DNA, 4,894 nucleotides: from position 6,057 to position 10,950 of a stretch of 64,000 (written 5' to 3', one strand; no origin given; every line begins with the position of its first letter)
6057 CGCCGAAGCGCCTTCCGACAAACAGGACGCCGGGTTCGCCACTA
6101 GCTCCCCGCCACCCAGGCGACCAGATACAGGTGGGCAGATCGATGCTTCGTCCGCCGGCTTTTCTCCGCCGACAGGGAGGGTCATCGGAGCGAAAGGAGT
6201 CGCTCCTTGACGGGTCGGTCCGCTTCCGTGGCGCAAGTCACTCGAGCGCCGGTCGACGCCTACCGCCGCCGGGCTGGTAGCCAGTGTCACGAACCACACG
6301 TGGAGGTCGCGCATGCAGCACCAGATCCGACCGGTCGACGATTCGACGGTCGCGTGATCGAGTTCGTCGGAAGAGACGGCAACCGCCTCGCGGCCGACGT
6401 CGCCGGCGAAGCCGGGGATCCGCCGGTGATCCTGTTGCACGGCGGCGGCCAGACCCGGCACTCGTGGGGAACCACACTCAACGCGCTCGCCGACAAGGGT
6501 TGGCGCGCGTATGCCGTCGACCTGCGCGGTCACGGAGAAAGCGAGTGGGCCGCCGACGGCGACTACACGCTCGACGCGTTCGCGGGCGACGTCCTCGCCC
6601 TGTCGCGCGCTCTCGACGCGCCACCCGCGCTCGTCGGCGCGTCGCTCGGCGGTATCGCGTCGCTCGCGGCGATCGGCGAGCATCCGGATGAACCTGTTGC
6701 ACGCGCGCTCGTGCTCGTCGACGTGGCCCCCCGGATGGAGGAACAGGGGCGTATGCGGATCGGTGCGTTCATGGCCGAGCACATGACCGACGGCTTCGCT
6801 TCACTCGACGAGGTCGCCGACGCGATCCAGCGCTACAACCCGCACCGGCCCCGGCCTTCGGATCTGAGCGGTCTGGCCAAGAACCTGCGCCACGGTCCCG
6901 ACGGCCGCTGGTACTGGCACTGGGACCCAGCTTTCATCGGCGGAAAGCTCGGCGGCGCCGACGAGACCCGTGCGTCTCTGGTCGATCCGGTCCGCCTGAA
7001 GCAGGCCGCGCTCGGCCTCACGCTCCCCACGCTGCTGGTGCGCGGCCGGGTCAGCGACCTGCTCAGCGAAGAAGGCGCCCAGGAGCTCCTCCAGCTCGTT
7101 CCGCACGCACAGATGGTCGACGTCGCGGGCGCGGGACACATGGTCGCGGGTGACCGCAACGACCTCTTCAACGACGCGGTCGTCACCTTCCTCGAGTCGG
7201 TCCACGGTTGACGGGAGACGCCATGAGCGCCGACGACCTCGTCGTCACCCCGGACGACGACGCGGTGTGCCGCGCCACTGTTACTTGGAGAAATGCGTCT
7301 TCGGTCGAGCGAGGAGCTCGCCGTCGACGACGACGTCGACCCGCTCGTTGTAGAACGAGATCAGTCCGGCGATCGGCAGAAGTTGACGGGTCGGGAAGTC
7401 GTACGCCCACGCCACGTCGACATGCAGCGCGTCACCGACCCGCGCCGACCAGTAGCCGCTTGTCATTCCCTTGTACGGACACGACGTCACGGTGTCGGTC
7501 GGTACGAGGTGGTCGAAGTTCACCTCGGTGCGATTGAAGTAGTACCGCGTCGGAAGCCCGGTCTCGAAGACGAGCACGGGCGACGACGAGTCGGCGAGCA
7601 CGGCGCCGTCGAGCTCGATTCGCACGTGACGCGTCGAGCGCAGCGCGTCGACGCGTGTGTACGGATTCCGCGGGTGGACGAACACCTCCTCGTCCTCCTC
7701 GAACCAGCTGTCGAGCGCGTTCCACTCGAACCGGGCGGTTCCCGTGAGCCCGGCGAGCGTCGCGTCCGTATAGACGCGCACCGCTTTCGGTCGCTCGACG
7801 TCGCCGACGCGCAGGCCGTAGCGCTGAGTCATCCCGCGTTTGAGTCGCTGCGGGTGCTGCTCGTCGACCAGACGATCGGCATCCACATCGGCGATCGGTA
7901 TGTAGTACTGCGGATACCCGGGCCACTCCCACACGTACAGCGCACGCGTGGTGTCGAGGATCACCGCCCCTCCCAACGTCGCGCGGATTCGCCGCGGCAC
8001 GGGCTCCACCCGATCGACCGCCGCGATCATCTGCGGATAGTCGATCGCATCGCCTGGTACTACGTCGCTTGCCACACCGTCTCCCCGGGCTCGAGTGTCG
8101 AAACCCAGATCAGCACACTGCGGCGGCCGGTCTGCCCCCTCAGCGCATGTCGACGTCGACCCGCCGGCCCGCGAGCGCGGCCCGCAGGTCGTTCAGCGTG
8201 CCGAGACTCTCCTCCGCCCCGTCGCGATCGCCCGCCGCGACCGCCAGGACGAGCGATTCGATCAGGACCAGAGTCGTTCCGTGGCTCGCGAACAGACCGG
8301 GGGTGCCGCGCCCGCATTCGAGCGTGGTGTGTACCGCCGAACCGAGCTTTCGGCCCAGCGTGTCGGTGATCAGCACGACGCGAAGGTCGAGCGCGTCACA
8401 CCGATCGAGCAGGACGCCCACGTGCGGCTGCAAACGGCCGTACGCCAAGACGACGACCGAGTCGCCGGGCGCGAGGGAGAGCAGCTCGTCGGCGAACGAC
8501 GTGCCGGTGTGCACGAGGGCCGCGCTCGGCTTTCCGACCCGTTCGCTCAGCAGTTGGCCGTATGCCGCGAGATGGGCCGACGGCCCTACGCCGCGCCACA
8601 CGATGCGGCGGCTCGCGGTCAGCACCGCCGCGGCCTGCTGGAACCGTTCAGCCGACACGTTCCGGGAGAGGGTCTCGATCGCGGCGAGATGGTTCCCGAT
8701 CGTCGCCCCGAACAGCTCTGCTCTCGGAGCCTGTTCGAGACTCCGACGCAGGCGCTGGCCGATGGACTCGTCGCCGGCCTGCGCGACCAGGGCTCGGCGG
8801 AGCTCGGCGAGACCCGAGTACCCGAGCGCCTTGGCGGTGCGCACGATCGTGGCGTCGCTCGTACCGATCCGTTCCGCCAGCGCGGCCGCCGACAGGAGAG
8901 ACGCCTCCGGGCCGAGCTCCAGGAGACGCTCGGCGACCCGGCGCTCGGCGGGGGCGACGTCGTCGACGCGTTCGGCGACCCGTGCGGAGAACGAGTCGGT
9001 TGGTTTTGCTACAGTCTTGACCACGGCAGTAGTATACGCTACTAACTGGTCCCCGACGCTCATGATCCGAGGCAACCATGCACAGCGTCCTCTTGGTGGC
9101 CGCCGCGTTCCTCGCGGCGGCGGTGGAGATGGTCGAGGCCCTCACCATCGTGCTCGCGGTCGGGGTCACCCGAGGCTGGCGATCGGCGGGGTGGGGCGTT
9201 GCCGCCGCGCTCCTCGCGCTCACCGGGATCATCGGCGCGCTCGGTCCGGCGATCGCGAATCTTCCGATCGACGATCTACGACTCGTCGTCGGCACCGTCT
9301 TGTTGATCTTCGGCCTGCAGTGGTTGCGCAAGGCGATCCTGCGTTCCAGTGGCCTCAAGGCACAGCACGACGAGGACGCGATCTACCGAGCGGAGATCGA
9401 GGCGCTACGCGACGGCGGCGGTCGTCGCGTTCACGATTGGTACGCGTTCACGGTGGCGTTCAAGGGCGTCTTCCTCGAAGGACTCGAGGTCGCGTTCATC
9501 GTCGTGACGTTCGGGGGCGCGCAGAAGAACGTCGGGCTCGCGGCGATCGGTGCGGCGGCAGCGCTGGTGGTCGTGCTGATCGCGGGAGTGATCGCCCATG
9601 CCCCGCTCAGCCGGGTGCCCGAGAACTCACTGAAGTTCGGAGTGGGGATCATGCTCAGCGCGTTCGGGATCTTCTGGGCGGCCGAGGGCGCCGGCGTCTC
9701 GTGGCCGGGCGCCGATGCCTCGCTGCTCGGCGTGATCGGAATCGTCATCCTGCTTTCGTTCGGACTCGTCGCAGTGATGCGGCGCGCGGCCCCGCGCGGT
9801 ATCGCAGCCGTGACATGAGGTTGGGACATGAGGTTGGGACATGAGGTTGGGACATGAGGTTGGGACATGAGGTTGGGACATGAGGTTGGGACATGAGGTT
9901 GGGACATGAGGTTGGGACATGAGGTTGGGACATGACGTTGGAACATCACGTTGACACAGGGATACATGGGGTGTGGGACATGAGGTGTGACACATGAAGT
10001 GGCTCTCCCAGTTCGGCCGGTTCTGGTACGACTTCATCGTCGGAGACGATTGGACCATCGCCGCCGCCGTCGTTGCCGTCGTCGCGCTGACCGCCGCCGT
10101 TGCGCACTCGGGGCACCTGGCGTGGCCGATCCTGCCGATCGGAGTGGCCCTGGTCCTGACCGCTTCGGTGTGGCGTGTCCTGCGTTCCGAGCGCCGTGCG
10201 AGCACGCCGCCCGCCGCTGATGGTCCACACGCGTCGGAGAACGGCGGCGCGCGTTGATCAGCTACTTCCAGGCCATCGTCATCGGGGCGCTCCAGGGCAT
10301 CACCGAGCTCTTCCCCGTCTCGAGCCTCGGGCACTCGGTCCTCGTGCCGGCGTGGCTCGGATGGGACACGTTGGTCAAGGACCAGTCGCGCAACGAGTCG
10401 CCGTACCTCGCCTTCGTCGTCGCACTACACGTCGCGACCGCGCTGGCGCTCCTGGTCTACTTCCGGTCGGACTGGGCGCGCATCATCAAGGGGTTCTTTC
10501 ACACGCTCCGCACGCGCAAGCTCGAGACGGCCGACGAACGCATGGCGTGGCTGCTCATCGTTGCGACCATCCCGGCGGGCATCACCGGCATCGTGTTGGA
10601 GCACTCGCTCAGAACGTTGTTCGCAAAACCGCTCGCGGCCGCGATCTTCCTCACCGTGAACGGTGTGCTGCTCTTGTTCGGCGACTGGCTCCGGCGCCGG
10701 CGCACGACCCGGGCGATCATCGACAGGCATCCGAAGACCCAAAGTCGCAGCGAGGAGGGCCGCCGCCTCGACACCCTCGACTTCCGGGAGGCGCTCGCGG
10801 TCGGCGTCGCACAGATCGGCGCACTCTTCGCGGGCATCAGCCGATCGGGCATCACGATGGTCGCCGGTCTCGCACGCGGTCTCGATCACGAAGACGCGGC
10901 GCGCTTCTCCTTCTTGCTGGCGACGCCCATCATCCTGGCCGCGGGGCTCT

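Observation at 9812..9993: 13-bp tandem array of Shine-Dalgarno+ATG mimics linking a membrane-protein gene to the small-membrane-protein/uppP start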

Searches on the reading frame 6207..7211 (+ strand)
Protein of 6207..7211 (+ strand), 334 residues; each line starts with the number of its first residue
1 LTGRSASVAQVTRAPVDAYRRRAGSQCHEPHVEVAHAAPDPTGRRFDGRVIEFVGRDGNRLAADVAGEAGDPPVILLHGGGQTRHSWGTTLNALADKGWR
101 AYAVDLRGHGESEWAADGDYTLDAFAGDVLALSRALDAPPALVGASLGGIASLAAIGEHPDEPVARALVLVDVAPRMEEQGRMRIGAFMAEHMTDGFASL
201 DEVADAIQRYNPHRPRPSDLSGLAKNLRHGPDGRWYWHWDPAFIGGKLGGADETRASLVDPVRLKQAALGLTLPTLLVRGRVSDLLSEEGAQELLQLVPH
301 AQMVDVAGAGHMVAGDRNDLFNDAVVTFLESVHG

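Call 4: search_protein_families(library=pfam, proteins=[window:6207-7211:+], max_evalue=0.01)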
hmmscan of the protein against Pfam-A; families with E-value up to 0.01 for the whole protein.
window:6207-7211:+ (334 aa): 4 families
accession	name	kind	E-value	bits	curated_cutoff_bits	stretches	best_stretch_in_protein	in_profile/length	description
PF00561.26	Abhydrolase_1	-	2.2e-22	80.4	25.8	1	72-313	1-240/245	alpha/beta hydrolase fold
PF12697.13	Abhydrolase_6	-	4.9e-20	73.6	26.3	1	74-324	1-217/217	Alpha/beta hydrolase family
PF12146.15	Hydrolase_4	-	4.6e-14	52.7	27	1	74-183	7-117/239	Serine aminopeptidase, S33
PF08386.16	Abhydrolase_4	-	0.00062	20.3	21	1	272-331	34-93/103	TAP-like protein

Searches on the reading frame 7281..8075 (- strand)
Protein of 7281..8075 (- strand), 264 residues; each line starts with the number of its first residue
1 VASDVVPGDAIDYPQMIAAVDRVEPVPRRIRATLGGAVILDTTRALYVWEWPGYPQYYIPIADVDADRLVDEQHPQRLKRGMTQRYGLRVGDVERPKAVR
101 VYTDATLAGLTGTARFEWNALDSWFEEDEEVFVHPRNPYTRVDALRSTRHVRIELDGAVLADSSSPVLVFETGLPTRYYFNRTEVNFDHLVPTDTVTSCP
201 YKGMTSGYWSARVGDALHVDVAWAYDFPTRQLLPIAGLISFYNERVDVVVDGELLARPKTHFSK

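Call 4: search_protein_families(library=pfam, proteins=[window:7281-8075:-], max_evalue=0.01)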
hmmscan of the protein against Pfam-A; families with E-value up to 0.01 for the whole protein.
window:7281-8075:- (264 aa): 1 family
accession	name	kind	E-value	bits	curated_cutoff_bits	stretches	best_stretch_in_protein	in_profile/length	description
PF04248.19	NTP_transf_9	-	7.5e-41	138.3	22.1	2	151-244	1-93/93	Domain of unknown function (DUF427)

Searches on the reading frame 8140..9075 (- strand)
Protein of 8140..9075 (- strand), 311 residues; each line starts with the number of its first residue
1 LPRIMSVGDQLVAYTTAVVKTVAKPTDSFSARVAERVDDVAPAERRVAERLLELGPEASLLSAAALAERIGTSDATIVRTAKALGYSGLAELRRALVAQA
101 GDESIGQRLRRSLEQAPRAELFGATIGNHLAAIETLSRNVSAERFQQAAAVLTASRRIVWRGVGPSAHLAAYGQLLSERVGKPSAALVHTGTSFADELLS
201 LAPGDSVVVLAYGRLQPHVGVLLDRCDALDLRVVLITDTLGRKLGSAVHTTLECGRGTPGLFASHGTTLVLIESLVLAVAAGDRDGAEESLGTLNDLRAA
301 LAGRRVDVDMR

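Call 4: search_protein_families(library=pfam, proteins=[window:8140-9075:-], max_evalue=0.01)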
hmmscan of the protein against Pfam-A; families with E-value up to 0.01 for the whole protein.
window:8140-9075:- (311 aa): 3 families
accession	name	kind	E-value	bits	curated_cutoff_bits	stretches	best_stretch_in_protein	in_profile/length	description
PF01418.23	HTH_6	-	4.2e-11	43.1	28.3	1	33-97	7-71/77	Helix-turn-helix domain, rpiR family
PF01380.27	SIS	-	2.4e-06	27.8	25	1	152-249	2-99/131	SIS domain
PF13545.12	HTH_Crp_2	-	0.0039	17.6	27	1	46-94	2-57/70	Crp-like helix-turn-helix domain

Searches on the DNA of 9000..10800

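Call 6: search_rna_families(source=window, start=9000, end=10800, threshold=evalue, max_evalue=1)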
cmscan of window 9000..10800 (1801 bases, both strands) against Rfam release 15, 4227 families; matches with E-value up to 1: 0.
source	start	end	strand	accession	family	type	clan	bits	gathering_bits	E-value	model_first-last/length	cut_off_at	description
